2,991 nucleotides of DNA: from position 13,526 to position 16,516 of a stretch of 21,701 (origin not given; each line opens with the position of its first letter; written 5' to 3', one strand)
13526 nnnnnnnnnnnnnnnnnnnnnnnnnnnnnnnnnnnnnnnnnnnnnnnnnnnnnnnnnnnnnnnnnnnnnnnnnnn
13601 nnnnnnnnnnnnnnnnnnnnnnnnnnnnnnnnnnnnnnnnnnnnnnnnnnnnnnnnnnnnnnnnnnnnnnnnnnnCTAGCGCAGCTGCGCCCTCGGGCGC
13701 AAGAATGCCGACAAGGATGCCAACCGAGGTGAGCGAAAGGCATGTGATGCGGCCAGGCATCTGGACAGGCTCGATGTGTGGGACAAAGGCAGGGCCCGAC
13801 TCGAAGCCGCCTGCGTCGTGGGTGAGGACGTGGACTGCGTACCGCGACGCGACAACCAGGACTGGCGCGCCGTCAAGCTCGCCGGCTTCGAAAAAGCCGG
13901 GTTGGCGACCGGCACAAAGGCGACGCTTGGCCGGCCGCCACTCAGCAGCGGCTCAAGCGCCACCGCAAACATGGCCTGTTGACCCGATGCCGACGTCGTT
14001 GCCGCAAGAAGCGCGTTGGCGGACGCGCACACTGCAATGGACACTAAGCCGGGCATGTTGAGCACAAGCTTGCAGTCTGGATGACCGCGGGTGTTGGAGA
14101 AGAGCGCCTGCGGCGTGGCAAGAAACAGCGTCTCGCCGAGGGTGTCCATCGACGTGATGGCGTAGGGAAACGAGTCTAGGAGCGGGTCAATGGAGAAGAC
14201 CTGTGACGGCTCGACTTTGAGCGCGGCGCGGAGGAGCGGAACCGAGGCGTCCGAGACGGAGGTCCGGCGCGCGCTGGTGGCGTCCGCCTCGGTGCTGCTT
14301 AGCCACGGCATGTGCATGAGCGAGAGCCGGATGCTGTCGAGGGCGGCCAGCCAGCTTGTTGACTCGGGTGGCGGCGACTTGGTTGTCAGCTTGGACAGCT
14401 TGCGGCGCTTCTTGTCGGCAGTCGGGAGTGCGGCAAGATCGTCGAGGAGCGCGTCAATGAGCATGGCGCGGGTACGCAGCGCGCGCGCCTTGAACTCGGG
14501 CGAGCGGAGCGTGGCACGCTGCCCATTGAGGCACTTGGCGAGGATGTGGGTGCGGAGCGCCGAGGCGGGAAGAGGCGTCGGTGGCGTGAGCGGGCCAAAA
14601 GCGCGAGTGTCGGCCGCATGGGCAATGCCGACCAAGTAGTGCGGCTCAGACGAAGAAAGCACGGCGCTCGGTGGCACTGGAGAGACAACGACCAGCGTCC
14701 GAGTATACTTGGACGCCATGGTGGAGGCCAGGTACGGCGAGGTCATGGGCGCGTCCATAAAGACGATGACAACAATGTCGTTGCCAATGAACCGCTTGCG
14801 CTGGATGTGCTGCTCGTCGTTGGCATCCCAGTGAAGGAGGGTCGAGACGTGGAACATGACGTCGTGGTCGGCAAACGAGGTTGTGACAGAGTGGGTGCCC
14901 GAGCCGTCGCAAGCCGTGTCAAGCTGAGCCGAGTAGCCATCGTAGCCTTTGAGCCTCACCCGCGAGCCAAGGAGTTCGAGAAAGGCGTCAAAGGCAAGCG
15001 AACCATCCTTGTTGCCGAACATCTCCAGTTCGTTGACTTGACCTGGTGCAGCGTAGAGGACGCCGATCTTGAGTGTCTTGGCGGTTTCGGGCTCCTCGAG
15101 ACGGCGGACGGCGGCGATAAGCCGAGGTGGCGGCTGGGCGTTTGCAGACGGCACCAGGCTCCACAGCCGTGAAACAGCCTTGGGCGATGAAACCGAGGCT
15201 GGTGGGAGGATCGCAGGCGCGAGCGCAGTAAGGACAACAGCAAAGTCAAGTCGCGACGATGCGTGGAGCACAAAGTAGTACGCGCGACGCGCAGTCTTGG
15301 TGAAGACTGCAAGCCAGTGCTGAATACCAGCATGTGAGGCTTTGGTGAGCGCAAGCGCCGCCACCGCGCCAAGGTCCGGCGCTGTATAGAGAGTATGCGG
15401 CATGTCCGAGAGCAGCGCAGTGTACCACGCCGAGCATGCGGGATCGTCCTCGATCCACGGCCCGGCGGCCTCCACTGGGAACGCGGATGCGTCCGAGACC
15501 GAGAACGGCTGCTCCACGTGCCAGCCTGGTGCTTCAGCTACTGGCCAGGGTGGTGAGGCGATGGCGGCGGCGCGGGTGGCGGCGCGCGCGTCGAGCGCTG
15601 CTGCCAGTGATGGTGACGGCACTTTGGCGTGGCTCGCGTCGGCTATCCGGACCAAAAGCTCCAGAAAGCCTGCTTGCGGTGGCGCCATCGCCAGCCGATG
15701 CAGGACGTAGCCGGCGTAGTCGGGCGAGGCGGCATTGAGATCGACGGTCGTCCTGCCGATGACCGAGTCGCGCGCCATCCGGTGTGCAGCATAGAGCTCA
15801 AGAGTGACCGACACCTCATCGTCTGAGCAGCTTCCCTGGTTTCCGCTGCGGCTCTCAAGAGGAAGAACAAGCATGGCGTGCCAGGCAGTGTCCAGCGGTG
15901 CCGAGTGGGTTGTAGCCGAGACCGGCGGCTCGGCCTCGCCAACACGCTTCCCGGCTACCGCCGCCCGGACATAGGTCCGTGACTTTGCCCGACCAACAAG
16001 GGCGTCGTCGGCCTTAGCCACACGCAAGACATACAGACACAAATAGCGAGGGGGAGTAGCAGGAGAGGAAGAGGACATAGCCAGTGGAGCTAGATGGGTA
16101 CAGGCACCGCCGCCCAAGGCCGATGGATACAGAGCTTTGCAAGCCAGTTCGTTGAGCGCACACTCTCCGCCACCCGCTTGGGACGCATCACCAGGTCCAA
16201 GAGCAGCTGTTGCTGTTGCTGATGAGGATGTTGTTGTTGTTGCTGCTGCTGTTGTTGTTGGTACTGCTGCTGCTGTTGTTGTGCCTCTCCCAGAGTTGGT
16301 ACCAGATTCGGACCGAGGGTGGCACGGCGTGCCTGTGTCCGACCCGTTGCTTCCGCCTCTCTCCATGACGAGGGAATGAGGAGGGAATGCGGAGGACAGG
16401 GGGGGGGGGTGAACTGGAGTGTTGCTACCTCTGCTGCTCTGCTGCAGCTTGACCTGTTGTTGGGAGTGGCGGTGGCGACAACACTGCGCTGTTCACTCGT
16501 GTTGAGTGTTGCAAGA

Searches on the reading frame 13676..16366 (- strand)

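Call 14: search_protein_families(library=pfam, proteins=[window:13676-16366:-], max_evalue=0.001)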
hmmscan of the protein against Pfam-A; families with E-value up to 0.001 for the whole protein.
window:13676-16366:- (896 aa): 1 family
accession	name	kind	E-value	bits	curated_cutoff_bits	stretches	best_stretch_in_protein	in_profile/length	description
PF02145.21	Rap_GAP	-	3.7e-41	141.2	27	1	449-633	1-184/185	Rap/ran-GAP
